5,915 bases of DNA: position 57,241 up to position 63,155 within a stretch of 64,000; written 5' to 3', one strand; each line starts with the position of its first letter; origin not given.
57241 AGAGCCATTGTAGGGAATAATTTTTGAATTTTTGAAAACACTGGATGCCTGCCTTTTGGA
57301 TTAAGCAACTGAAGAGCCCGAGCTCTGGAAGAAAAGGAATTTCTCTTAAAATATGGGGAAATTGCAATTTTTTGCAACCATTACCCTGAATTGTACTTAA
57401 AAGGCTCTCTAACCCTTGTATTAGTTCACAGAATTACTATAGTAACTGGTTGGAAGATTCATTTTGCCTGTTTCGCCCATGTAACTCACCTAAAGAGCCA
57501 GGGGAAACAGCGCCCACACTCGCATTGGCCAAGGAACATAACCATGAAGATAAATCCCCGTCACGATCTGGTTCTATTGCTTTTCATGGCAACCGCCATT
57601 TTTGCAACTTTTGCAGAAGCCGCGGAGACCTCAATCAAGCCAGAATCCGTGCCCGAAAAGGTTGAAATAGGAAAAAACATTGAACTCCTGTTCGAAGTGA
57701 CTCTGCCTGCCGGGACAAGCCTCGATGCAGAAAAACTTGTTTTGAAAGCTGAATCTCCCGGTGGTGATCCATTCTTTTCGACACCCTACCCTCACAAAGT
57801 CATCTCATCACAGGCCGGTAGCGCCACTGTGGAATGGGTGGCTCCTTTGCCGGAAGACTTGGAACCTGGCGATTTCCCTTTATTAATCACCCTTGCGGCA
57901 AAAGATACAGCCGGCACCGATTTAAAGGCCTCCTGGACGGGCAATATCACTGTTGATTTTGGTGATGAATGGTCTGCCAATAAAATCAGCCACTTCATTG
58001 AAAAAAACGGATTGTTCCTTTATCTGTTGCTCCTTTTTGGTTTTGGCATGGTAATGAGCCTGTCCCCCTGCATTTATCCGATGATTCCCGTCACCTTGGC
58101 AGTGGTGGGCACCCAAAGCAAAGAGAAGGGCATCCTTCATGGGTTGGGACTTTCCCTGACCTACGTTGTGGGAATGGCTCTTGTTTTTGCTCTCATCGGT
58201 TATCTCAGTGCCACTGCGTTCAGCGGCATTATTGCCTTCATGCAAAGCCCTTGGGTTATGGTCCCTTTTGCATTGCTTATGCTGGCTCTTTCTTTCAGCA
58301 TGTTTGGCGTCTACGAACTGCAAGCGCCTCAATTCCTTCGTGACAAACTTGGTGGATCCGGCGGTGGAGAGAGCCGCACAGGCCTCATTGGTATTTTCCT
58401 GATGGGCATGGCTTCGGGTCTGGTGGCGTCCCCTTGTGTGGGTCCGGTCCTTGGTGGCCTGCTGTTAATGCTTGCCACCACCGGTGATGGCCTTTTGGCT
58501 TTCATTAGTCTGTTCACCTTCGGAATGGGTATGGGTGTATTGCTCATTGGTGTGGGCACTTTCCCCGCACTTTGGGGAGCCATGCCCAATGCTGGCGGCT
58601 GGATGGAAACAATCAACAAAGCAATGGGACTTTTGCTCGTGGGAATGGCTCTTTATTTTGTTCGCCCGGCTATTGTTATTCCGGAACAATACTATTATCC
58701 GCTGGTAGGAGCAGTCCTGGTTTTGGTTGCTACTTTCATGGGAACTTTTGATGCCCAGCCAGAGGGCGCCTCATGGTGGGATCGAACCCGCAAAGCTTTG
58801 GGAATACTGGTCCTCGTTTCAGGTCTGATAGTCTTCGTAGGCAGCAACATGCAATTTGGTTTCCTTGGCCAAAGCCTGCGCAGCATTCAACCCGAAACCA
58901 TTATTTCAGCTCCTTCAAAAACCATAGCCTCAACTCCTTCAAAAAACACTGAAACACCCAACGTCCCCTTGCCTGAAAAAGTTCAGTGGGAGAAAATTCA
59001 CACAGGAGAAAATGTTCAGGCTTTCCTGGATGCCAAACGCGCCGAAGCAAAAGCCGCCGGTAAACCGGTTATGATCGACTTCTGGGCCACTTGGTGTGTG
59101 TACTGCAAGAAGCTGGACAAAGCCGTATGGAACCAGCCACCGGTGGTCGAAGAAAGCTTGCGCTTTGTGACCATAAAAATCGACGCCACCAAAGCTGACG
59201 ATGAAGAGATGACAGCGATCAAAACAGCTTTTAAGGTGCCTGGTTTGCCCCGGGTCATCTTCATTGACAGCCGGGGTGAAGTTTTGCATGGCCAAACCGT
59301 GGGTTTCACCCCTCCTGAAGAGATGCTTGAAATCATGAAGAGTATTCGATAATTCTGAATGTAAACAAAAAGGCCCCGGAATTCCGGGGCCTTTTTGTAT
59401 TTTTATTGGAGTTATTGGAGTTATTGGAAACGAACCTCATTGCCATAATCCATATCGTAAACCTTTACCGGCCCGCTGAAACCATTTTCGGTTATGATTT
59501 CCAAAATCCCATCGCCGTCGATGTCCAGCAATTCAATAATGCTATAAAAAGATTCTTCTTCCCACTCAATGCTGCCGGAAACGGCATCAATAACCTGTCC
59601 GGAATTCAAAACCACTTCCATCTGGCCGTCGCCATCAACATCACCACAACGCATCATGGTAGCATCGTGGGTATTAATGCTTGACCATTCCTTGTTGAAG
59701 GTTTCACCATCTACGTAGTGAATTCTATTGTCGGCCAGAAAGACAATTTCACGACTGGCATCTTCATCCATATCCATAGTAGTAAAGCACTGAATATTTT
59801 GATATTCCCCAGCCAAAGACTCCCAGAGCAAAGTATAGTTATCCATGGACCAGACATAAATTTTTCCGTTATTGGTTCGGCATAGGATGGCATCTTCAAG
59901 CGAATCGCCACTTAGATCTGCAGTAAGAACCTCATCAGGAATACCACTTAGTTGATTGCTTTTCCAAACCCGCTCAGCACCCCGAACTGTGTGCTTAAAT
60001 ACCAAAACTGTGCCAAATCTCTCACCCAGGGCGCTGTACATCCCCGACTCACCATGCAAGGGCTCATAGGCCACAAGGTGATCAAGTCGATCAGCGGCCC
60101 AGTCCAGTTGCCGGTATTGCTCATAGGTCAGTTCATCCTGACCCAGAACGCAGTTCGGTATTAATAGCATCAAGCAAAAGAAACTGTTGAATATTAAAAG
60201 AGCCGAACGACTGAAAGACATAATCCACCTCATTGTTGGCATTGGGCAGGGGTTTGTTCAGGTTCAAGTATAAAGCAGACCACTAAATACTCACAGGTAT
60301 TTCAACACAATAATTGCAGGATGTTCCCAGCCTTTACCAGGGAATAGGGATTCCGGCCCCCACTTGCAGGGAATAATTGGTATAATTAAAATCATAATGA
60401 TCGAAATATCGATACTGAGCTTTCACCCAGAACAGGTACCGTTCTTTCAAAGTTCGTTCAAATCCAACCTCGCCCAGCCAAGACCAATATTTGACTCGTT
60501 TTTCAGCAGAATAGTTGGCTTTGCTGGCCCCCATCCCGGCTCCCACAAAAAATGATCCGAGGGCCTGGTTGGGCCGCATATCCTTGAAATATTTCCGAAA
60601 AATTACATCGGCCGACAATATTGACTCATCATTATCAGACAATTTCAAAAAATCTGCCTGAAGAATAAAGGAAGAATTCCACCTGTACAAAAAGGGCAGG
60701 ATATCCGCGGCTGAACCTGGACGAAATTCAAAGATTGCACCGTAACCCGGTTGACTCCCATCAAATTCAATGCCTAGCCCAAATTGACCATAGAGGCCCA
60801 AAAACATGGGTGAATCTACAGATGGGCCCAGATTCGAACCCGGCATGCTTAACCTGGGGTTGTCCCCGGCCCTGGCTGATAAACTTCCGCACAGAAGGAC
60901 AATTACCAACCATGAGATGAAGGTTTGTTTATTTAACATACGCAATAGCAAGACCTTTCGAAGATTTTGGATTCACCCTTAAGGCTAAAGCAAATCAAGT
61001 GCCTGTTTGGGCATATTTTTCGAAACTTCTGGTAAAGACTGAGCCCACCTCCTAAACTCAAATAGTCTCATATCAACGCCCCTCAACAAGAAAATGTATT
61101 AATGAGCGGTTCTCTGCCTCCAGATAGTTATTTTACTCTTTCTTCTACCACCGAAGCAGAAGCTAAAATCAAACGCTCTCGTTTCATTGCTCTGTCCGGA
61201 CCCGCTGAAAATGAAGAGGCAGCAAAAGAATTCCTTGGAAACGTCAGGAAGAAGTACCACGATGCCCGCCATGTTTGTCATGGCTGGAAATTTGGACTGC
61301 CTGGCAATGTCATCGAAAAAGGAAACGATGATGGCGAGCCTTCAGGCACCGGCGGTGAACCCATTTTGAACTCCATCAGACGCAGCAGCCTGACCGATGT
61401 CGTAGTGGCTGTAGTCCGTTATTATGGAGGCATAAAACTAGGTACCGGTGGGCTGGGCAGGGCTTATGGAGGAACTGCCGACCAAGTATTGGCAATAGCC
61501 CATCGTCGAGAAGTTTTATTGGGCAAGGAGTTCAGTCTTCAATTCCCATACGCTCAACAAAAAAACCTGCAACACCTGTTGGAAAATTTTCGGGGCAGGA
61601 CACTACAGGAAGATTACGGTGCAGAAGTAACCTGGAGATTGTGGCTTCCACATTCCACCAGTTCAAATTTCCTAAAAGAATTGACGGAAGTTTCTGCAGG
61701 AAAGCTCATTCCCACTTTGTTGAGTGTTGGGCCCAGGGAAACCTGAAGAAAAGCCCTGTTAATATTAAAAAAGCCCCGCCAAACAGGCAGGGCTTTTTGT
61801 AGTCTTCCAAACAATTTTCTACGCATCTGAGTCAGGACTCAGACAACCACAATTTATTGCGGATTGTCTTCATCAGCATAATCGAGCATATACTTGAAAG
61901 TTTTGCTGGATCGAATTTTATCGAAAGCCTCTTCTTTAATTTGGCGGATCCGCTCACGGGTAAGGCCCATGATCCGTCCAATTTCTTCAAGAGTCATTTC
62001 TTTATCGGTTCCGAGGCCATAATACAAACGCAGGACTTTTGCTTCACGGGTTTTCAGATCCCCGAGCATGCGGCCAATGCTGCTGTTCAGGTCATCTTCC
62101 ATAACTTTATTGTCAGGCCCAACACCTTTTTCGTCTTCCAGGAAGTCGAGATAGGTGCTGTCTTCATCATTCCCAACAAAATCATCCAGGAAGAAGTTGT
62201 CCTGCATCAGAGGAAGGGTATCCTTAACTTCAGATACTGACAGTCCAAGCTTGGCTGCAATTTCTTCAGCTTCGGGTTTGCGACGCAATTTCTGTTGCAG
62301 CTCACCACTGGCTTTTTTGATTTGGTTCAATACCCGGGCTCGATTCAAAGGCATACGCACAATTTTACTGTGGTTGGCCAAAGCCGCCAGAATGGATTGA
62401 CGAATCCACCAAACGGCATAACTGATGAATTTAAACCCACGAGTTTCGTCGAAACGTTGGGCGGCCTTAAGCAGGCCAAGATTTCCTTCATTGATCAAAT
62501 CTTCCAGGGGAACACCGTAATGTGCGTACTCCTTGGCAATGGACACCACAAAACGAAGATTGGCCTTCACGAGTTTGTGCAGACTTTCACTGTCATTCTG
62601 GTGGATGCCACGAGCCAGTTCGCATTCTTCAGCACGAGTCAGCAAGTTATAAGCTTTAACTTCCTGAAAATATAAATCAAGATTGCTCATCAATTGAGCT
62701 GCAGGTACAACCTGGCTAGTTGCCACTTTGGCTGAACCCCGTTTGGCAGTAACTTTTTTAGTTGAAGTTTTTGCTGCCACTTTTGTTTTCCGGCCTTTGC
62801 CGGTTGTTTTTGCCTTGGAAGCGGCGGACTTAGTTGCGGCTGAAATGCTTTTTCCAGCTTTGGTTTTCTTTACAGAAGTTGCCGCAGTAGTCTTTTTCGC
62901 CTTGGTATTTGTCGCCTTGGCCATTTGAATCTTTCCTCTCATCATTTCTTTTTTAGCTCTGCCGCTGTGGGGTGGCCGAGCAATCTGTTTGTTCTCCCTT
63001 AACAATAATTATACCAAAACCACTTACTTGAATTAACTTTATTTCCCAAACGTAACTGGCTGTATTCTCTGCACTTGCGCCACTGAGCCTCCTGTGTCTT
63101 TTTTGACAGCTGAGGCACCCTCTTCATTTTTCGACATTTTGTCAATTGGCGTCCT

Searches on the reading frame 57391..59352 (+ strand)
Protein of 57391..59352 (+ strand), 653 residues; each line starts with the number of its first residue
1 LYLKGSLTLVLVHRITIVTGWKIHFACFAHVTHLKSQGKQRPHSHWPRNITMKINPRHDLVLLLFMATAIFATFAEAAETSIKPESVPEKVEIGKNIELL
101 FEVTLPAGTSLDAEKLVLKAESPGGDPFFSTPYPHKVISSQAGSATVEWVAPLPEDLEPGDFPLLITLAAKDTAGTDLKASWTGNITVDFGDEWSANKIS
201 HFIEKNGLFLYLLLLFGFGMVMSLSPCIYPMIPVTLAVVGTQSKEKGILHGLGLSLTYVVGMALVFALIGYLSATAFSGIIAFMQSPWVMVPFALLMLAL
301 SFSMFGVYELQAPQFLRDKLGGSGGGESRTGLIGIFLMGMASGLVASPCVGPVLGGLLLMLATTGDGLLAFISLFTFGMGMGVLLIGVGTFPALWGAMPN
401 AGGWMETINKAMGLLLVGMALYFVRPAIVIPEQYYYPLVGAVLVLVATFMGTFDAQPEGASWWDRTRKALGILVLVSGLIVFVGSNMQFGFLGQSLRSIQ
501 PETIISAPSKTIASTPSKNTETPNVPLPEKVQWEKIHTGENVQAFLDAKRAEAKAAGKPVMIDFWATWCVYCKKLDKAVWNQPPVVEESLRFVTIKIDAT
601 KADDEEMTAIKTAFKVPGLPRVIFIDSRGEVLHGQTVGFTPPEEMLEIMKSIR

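Call 65: search_protein_families(library=pfam, proteins=[window:57391-59352:+], max_evalue=0.0001)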
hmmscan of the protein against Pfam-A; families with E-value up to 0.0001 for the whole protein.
window:57391-59352:+ (653 aa): 5 families
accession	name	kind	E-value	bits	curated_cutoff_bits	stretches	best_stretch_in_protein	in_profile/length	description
PF02683.22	DsbD_TM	-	3e-51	174.2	27.1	1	209-426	2-217/219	Cytochrome C biogenesis protein transmembrane domain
PF13899.12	Thioredoxin_7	-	3.3e-15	56.4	27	1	543-626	3-82/83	Thioredoxin-like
PF13098.12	Thioredoxin_2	-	7.3e-13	49.2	27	1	553-648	1-103/104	Thioredoxin-like domain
PF00085.26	Thioredoxin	-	3.1e-08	34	23.5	1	555-648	16-100/103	Thioredoxin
PF03190.21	Thioredox_DsbH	-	6.8e-05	23.3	27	0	547-644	27-126/163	Protein of unknown function, DUF255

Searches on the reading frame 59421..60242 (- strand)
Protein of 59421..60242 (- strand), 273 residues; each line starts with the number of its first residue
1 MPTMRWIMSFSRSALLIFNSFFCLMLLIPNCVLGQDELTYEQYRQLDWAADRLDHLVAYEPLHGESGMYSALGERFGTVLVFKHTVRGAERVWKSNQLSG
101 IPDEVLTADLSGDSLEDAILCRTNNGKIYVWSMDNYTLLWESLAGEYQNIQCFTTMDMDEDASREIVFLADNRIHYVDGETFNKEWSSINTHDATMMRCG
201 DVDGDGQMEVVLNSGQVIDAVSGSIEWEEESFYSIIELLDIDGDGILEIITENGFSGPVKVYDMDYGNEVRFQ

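Call 65: search_protein_families(library=pfam, proteins=[window:59421-60242:-], max_evalue=0.0001)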
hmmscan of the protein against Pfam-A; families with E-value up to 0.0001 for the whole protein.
window:59421-60242:- (273 aa): 2 families
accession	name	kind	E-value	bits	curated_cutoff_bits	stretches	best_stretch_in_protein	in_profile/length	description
PF13517.12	FG-GAP_3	-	1.3e-10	42.1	26.9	0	157-211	1-60/61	FG-GAP-like repeat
PF01839.29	FG-GAP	-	1.5e-07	31.6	22.1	0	235-257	4-32/37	FG-GAP repeat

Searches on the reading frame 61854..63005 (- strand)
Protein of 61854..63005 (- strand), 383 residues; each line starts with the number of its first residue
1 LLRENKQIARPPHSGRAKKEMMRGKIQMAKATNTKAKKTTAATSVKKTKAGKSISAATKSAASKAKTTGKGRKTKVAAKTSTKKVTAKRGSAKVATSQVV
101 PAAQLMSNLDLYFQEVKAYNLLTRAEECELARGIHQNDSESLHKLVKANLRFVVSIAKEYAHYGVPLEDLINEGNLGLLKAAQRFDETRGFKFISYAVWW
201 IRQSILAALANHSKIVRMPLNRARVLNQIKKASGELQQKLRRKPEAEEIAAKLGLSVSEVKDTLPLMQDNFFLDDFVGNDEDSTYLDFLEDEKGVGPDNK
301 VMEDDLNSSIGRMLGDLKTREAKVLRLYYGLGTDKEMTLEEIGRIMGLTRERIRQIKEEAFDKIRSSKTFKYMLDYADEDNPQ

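Call 65: search_protein_families(library=pfam, proteins=[window:61854-63005:-], max_evalue=0.0001)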
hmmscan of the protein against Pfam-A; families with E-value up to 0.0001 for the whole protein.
window:61854-63005:- (383 aa): 4 families
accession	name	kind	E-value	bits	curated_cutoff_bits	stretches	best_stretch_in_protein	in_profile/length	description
PF04539.22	Sigma70_r3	-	6.5e-20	71.5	25.3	1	226-299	3-76/78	Sigma-70 region 3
PF04542.20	Sigma70_r2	-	1.1e-18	67.2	24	1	145-213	1-69/71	Sigma-70 region 2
PF04545.22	Sigma70_r4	-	6.9e-18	64.4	24.1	1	314-365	2-49/50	Sigma-70, region 4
PF00140.25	Sigma70_r1_2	-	9.8e-09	35.5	22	1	109-139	3-33/34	Sigma-70 factor, region 1.2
